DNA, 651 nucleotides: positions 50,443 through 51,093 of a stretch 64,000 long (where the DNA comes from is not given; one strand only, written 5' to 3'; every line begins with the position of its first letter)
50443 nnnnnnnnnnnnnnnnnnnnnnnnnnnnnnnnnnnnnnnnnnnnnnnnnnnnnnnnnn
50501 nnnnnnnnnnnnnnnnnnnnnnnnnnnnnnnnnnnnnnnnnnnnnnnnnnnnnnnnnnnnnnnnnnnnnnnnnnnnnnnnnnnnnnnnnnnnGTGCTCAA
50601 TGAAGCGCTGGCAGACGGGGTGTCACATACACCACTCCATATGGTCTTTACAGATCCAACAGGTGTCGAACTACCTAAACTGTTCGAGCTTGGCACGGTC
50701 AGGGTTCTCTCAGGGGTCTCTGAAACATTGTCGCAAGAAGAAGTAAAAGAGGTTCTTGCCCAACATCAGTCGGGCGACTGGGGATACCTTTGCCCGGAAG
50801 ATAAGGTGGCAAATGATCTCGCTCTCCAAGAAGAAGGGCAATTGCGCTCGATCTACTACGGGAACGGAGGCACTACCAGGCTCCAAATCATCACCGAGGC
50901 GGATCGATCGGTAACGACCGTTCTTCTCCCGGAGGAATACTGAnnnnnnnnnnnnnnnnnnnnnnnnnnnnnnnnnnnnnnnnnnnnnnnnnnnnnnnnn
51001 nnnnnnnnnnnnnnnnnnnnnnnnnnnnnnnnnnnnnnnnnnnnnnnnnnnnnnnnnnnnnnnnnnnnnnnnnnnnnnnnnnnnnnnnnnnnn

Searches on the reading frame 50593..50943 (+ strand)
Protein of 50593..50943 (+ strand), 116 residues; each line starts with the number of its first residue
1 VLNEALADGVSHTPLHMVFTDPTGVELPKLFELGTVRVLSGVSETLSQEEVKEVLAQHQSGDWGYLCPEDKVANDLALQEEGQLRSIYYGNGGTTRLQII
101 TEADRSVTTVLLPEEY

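Call 8: search_protein_families(library=pfam, proteins=[window:50593-50943:+], max_evalue=1)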
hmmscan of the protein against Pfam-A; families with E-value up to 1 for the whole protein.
window:50593-50943:+ (116 aa): 0 families

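Call 9: search_protein_families(library=phrogs, proteins=[window:50593-50943:+], max_evalue=1)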
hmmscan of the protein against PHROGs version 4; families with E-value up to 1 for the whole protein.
window:50593-50943:+ (116 aa): 0 families

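Call 11: find_encoding_contigs(protein=window:50593-50943:+, flank=10000, max_places=10)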
Protein window:50593-50943:+ (116 aa): 2 contigs read that carry it; 2 places shown.
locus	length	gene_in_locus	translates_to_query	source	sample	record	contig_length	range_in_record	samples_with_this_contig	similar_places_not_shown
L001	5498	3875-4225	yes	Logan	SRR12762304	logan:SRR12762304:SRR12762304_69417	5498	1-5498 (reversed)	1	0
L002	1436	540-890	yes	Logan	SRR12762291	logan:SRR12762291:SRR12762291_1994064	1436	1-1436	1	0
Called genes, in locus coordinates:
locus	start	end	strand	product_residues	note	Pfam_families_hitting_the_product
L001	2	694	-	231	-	?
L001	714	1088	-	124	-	PF00213:OSCP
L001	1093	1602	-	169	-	PF00430:ATP-synt_B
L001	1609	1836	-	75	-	PF00137:ATP-synt_C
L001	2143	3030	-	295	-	PF00119:ATP-synt_A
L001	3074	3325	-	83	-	PF09527:ATPase_gene1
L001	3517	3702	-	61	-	-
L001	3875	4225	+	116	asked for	-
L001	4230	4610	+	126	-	-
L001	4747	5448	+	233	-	PF00483:NTP_transferase, PF01128:IspD (weak), PF12804:NTP_transf_3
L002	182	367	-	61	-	-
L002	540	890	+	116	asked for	-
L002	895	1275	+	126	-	-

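Call 12: find_homologous_proteins(query=window:50593-50943:+)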
Query window:50593-50943:+ (116 aa): 882 proteins with E <= 0.001 among 899 candidates; the best 120 are listed.
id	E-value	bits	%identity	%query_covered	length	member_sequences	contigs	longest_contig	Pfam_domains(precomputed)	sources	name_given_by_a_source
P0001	9.4e-70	249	100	100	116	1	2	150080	-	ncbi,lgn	-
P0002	3.9e-25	106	67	66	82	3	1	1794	-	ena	-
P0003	6.7e-21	92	58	77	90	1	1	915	-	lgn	-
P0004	3.7e-20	90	60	74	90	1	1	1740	-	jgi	jgi:hypothetical protein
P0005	3.8e-20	90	62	74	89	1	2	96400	-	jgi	jgi:hypothetical protein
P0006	5.6e-20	89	58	77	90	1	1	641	-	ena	-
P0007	7.5e-20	89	57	77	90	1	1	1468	-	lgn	-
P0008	1.1e-19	88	60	74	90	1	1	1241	-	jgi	jgi:hypothetical protein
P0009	1.5e-19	88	59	74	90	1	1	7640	-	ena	-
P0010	1.8e-19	88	59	74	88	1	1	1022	-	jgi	jgi:hypothetical protein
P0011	2.3e-19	87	58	74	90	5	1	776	-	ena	-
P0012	2.5e-19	87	60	74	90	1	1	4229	-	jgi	jgi:hypothetical protein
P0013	3.0e-19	87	58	74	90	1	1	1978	-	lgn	-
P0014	3.4e-19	87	56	74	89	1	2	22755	-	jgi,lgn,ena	-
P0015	3.6e-19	87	59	74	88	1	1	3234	-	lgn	-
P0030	9.2e-19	85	52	82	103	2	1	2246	-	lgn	-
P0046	2.2e-18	84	58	74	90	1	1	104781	-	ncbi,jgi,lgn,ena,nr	ncbi:MAG TPA: hypothetical protein VN688_19830 [Gemmataceae bacterium]|nr:hypothetical protein [Gemm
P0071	6.8e-18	83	49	88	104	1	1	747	-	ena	-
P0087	1.4e-17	82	56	74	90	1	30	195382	-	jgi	jgi:hypothetical protein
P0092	1.7e-17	81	56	74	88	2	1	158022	-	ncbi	ncbi:MAG: hypothetical protein ACM3UU_11350 [Ignavibacteriales bacterium]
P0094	1.8e-17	81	56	74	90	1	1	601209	-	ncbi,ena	-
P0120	4.0e-17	80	45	91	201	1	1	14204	-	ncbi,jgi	-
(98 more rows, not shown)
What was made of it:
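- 50641..50943 (+): ORF2, 100 aa (alternative starts GTG 50593 and 50620). It belongs to a large unnamed mobile-element family with the motif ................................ 882 homologous clusters (call 12).
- On ORF2 family (unnamed; some RefSeq and GenBank records call it 'type I restriction endonuclease subunit M'): The listed homologues score E = 4e-25 to 4e-17 at 45-67% identity (call 12).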

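Call 13: search_protein_families(library=ncbifam, proteins=[window:50593-50943:+, P0046, P0092], max_evalue=1)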
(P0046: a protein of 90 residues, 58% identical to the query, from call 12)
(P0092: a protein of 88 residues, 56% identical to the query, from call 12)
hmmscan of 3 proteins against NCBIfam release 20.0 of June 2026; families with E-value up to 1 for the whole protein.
window:50593-50943:+ (116 aa): 0 families

P0046 (90 aa): 0 families

P0092 (88 aa): 0 families

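Call 14: search_solved_structures(query=window:50593-50943:+, max_evalue=10, show_alignments=2)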
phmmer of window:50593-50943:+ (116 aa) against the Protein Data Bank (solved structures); distinct sequences matched with E-value up to 10: 2.
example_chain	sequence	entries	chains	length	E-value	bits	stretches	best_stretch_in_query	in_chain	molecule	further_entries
1pvm_A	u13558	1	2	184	0.29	14.4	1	37-85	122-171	conserved hypothetical protein Ta0289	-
2qh1_A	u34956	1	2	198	0.34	14.2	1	37-85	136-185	Hypothetical protein Ta0289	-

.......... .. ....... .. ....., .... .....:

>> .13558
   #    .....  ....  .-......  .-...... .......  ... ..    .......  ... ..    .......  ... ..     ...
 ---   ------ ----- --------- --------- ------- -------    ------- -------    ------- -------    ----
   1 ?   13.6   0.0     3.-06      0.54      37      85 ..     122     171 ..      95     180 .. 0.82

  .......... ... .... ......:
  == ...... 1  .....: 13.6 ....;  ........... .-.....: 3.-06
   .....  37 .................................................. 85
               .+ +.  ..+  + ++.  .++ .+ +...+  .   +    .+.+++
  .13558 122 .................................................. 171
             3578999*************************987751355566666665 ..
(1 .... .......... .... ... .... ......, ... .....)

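Call 16: find_encoding_contigs(protein=P0092, flank=6000, max_places=3)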
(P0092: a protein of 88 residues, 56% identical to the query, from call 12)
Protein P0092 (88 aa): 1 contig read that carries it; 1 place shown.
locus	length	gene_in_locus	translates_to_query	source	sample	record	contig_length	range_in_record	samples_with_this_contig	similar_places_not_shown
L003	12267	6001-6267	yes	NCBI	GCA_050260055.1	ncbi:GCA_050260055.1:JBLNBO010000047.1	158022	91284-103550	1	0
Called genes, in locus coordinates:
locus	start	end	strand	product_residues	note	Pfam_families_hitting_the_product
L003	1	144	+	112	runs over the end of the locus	PF04956:TrbC (weak)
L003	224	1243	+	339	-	-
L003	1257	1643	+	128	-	PF12666:PrgI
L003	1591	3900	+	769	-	PF01935:DUF87 (weak), PF12846:AAA_10 (faint), PF19044:P-loop_TraG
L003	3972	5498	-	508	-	PF04471:Mrr_cat, PF22722:NA-iREase1 (weak)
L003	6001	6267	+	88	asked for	-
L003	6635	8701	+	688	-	PF00270:DEAD, PF04851:ResIII, PF00176:SNF2-rel_dom, PF16203:ERCC3_RAD25_C, PF00271:Helicase_C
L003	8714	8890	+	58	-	PF20306:Sp-DndD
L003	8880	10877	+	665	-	PF13476:AAA_23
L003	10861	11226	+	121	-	-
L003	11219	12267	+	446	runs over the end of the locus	PF13589:HATPase_c_3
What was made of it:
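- One locus has type IV secretion genes next to it (call 16).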

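Call 17: find_encoding_contigs(protein=P0046, flank=6000, max_places=3)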
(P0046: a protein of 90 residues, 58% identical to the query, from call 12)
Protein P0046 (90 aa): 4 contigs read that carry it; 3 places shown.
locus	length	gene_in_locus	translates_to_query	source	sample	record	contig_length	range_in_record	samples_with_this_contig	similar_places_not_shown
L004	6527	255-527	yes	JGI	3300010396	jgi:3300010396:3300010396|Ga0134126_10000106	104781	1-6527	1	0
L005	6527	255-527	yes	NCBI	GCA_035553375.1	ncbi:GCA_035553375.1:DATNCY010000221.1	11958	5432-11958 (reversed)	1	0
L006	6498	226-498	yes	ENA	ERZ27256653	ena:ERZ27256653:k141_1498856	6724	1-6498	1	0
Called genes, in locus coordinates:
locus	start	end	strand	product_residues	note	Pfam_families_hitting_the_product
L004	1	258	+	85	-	PF18818:MPTase-PolyVal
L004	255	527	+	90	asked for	-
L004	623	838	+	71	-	PF09720:Unstab_antitox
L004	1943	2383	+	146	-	-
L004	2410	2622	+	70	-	-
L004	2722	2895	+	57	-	-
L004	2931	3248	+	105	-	-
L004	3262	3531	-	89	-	-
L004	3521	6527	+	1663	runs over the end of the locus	PF28553:WH_1, PF28554:DUF8437, PF00176:SNF2-rel_dom (faint), PF04851:ResIII, PF28555:Helicase_dom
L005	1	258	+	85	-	PF18818:MPTase-PolyVal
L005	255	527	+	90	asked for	-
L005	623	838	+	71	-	PF09720:Unstab_antitox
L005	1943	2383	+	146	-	-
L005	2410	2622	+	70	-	-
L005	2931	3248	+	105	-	-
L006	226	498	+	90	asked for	-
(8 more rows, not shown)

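Call 18: find_encoding_contigs(protein=P0087, flank=6000, max_places=4)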
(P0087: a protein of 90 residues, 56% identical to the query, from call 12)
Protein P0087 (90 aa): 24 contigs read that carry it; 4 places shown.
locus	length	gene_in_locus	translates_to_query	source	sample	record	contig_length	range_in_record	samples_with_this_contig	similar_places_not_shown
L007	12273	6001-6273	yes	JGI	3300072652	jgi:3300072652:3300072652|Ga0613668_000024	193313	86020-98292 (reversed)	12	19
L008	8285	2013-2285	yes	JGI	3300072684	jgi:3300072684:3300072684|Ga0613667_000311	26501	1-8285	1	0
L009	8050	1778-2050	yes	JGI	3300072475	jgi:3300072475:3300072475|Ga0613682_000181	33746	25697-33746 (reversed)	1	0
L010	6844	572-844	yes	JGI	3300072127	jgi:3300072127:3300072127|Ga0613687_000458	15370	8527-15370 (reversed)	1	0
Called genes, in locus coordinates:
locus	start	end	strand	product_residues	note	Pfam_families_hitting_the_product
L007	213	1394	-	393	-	PF13356:Arm-DNA-bind_3, PF22022:Phage_int_M, PF00589:Phage_integrase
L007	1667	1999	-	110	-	PF05930:Phage_AlpA (weak)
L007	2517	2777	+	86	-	-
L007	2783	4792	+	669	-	PF02195:ParB_N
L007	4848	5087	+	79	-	PF19612:DUF6117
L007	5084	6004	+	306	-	PF08401:ArdcN, PF18818:MPTase-PolyVal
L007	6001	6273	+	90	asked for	-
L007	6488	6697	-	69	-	-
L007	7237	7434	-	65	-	-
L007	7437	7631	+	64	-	-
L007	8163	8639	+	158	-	-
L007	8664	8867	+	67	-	-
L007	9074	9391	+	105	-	-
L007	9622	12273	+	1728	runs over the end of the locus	PF28553:WH_1, PF28554:DUF8437, PF00176:SNF2-rel_dom (faint), PF04851:ResIII, PF28555:Helicase_dom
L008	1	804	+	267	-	?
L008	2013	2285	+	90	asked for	-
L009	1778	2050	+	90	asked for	-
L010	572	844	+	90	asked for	-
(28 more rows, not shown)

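Call 28: find_encoding_contigs(protein=P0030, flank=10000, max_places=4)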
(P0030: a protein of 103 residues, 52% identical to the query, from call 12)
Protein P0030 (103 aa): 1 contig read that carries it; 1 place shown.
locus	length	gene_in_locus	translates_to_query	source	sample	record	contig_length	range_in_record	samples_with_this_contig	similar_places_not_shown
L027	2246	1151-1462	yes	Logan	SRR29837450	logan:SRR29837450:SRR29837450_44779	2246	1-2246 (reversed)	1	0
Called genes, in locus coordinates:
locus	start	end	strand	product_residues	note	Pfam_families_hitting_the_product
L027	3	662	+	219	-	?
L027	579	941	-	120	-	-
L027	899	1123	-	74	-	-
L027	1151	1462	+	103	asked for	-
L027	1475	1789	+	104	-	-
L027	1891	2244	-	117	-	?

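Call 42: search_protein_families(library=pfam, proteins=[P0120, P0087, P0071, L027:1475-1789:+, L027:30-662:+, L027:1786-2094:+], max_evalue=0.1)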
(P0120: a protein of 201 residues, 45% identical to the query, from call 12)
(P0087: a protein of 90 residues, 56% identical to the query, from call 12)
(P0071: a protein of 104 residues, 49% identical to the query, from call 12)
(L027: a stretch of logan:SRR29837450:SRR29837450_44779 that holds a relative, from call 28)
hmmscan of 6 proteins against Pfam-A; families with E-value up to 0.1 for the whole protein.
P0120 (201 aa): 0 families

P0087 (90 aa): 0 families

P0071 (104 aa): 0 families

L027:1475-1789:+ (104 aa): 0 families

L027:30-662:+ (210 aa): 2 families
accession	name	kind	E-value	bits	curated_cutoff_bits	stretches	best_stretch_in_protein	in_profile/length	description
PF01555.25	N6_N4_Mtase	-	1.2e-05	25.8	26.7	1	87-171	2-75/221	DNA methylase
PF05344.16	DUF746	-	0.038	14.5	26.9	0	114-140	24-50/64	Domain of Unknown Function (DUF746)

L027:1786-2094:+ (102 aa): 0 families

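Call 44: search_dna_similar(query=window:50641-50943:+, collection=plasmids, mode=protein, max_rows=25)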
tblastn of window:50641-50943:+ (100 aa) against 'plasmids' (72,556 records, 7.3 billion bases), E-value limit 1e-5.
Records with a match: 169; places in all: 175; records where one place covers at least 80% of the query: 155.
Best place of each record, by identity: <60% 169.
By first word of the organism name: Vibrio 75; Pseudomonas 14; Paenibacillus 11; Ralstonia 10; Photobacterium 10; Shewanella 5; Methylomonas 4; Providencia 4; Enterobacter 3; Xanthomonas 3; and 24 more.
By predicted mobility (MOB-suite, as given by PLSDB): conjugative 72; non-mobilizable 63; mobilizable 34.
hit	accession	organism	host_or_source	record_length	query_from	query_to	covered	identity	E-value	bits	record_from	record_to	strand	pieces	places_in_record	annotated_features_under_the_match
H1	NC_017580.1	Shewanella baltica OS117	-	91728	5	100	96%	44.1%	1e-12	69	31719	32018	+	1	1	hypothetical protein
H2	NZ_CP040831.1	Paenibacillus polymyxa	Potato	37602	15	100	86%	48.8%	1e-15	77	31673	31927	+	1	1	hypothetical protein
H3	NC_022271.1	Vibrio campbellii ATCC BAA-1116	-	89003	15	100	86%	47.8%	3e-14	73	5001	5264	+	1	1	hypothetical protein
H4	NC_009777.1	Vibrio campbellii ATCC BAA-1116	-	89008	15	100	86%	47.8%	3e-14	73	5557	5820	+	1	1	hypothetical protein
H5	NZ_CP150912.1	Vibrio parahaemolyticus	Penaeus vannamei,cell culture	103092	15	100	86%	47.8%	4e-14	73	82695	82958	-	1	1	type I restriction endonuclease subunit M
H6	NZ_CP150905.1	Vibrio parahaemolyticus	-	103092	15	100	86%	47.8%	4e-14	73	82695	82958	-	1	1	type I restriction endonuclease subunit M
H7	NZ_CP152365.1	Vibrio parahaemolyticus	Penaeus vannamei,cell culture,Shrimp ...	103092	15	100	86%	47.8%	4e-14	73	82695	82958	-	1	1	type I restriction endonuclease subunit M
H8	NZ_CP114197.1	Vibrio parahaemolyticus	Penaeus vannamei,cell culture,Shrimp ...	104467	15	100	86%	47.8%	4e-14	73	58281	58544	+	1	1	type I restriction endonuclease subunit M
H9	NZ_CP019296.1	Vibrio campbellii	cage-cultured red drum,skin ulcer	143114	15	100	86%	47.8%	4e-14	73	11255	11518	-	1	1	type I restriction endonuclease subunit M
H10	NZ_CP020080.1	Vibrio campbellii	Penaeus vannamei,bacteria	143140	15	100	86%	47.8%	4e-14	73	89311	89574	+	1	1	type I restriction endonuclease subunit M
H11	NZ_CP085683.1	Paenibacillus polymyxa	Healthy Mulberry Endophytes tissue ...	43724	15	100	86%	47.7%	2e-14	74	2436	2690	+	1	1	hypothetical protein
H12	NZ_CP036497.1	Paenibacillus polymyxa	plant,cell culture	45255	15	100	86%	47.7%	7e-14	72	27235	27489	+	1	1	hypothetical protein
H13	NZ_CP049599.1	Paenibacillus polymyxa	cell culture,wasp honeycombs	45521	15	100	86%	47.7%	7e-14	72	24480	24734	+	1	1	hypothetical protein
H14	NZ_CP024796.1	Paenibacillus polymyxa ATCC 842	single cell,soil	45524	15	100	86%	47.7%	7e-14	72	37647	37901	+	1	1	hypothetical protein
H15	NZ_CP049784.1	Paenibacillus polymyxa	cell culture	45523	15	100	86%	47.7%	7e-14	72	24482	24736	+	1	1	hypothetical protein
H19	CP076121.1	Ralstonia solanacearum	Solanum muricatum,cell culture,stem,stem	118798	6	100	95%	42.3%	2e-12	68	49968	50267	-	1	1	type I restriction endonuclease subunit M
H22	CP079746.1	Comamonas aquatica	cell culture,water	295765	11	100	90%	44.6%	7e-15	75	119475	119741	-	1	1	hypothetical protein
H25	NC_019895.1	Singulisphaera acidiphila DSM 18658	sphagnum peat from the bog Obukhovskoe ...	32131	9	100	92%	43.5%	6e-15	75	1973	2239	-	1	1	hypothetical protein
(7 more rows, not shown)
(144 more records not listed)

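Call 45: search_dna_similar(query=window:50641-50943:+, collection=phages, mode=protein, max_rows=10)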
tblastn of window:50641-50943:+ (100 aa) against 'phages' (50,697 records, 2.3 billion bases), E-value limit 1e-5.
Records with a match: 5; places in all: 5; records where one place covers at least 80% of the query: 4.
Best place of each record, by identity: <60% 5.
By first word of the organism name: Bacillus 2; Tunturiibacter 1; Alicyclobacillus 1; Bacteriophage 1.
By host as written in the record: Tunturiibacter psychrotolerans X4BP1 1; Alicyclobacillus acidoterrestris strain KKP 3133 1; - 1; Bacillus cereus 1; Bacillus cereus BC102p 1.
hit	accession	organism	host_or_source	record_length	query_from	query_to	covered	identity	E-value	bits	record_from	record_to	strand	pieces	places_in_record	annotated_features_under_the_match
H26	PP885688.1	Tunturiibacter phage Tunturi_5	Tunturiibacter psychrotolerans X4BP1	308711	7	100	94%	39.6%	3e-9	57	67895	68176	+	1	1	hypothetical protein (x2)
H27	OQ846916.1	Alicyclobacillus phage KKP_3916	Alicyclobacillus acidoterrestris strain ...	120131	15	100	86%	41.9%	1e-10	62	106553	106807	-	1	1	hypothetical protein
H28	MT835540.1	Bacteriophage sp.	human fecal samples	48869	39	100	62%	54.0%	6e-9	57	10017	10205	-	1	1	record has no annotation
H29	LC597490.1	Bacillus phage vB_BceM_WH1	Bacillus cereus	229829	15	100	86%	38.5%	4e-10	60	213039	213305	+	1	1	hypothetical protein_gp270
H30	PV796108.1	Bacillus phage Edson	Bacillus cereus BC102p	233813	15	100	86%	36.3%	6e-9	57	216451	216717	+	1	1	hypothetical protein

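Call 46: get_annotated_region(hit=H5, flank=5000)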
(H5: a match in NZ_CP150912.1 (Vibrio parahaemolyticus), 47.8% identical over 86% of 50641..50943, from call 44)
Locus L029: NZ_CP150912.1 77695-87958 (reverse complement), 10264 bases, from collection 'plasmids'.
description: Vibrio parahaemolyticus strain vp-HL-202008 plasmid pHLB-202008, complete sequence
organism: Vibrio parahaemolyticus (NCBI taxid 670)
taxonomy: Bacteria; Pseudomonadota; Gammaproteobacteria; Vibrionales; Vibrionaceae; Vibrio; Vibrio parahaemolyticus
host: -; source: Penaeus vannamei,cell culture; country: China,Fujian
typing (MOB-suite, as given by PLSDB): conjugative; replicon rep_cluster_1362; relaxase MOBP; mating-pair formation MPF_T
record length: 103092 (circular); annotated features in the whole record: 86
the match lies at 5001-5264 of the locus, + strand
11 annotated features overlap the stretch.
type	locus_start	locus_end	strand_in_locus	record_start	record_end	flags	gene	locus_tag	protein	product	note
CDS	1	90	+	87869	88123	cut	-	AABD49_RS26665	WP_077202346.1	hypothetical protein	-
CDS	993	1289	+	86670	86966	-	-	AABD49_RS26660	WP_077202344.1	hypothetical protein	-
CDS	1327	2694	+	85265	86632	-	-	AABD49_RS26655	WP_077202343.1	DNA sulfur modification protein DndB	-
CDS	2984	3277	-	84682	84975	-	-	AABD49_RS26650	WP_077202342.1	hypothetical protein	-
CDS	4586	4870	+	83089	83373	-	-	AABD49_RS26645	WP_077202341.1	hypothetical protein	-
CDS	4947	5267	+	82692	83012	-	-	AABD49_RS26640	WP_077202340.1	type I restriction endonuclease subunit M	-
CDS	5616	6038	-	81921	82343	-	-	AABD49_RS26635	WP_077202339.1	hypothetical protein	-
CDS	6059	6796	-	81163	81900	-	stbB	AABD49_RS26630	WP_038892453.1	StbB family protein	-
CDS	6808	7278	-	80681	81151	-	-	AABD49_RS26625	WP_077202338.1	hypothetical protein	-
CDS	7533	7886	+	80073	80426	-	mobC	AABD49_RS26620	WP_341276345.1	plasmid mobilization relaxosome protein MobC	-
CDS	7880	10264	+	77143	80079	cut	-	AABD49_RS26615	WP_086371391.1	LPD7 domain-containing protein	-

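Call 47: get_annotated_region(hit=H2, flank=5000)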
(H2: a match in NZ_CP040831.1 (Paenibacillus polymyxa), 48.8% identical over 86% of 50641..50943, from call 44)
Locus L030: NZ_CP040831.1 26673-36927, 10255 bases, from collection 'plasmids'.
description: Paenibacillus polymyxa strain ZF129 plasmid pAP2, complete sequence
organism: Paenibacillus polymyxa (NCBI taxid 1406)
taxonomy: Bacteria; Bacillota; Bacilli; Bacillales; Paenibacillaceae; Paenibacillus; Paenibacillus polymyxa
host: -; source: Potato; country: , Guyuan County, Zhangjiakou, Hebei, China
typing (MOB-suite, as given by PLSDB): mobilizable; relaxase MOBC
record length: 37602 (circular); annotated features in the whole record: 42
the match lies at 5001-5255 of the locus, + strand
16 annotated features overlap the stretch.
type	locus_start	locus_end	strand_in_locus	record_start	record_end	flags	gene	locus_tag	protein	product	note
CDS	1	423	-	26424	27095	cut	-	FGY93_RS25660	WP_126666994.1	hypothetical protein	-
CDS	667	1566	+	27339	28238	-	-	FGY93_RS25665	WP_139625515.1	copper amine oxidase N-terminal domain-containing protein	-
CDS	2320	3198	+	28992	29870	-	-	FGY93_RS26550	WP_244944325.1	hypothetical protein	-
CDS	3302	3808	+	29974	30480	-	-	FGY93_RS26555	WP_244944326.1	hypothetical protein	-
CDS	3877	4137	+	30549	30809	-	-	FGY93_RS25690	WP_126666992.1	hypothetical protein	-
CDS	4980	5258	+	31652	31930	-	-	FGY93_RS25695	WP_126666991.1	hypothetical protein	-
CDS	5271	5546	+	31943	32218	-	-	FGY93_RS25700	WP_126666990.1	hypothetical protein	-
CDS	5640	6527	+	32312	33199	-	-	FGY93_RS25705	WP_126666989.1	zincin-like metallopeptidase domain-containing protein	-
CDS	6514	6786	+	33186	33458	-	-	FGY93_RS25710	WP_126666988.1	hypothetical protein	-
CDS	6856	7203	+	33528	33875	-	-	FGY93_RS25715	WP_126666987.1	hypothetical protein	-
CDS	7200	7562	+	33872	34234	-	-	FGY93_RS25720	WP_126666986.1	hypothetical protein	-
CDS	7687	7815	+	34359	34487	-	-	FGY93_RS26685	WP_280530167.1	hypothetical protein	-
CDS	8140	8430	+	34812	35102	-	-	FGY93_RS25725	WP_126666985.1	aspartyl-phosphate phosphatase Spo0E family protein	-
CDS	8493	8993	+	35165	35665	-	-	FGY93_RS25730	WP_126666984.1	hypothetical protein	-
CDS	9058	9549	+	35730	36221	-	-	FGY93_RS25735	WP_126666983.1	hypothetical protein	-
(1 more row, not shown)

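Call 48: predict_structure(alignment_id=A2)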
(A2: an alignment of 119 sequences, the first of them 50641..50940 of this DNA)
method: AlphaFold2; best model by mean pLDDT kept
length: 100 residues; sequences in the alignment: 119
mean_pLDDT: 89.6   pTM: 0.79
mean pLDDT of the five models: 89.6, 89.5, 86.5, 83.9, 83.3
residues with pLDDT >= 90: 72; 70-90: 20; 50-70: 7; < 50: 1
segments of 3 or more residues with pLDDT < 50: none
pLDDT, mean of each block of 10 residues (from residue 1): 65 89 91 92 94 95 94 90 95 91
secondary structure, 60 per line:
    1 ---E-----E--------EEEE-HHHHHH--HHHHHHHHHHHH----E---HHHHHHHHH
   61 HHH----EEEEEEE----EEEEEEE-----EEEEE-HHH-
elements in order: E19-22 H24-29 H32-43 H52-63 E68-74 E79-85 E91-95
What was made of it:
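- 50641..50943 (+): AF2 pLDDT 89.6 (call 48).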
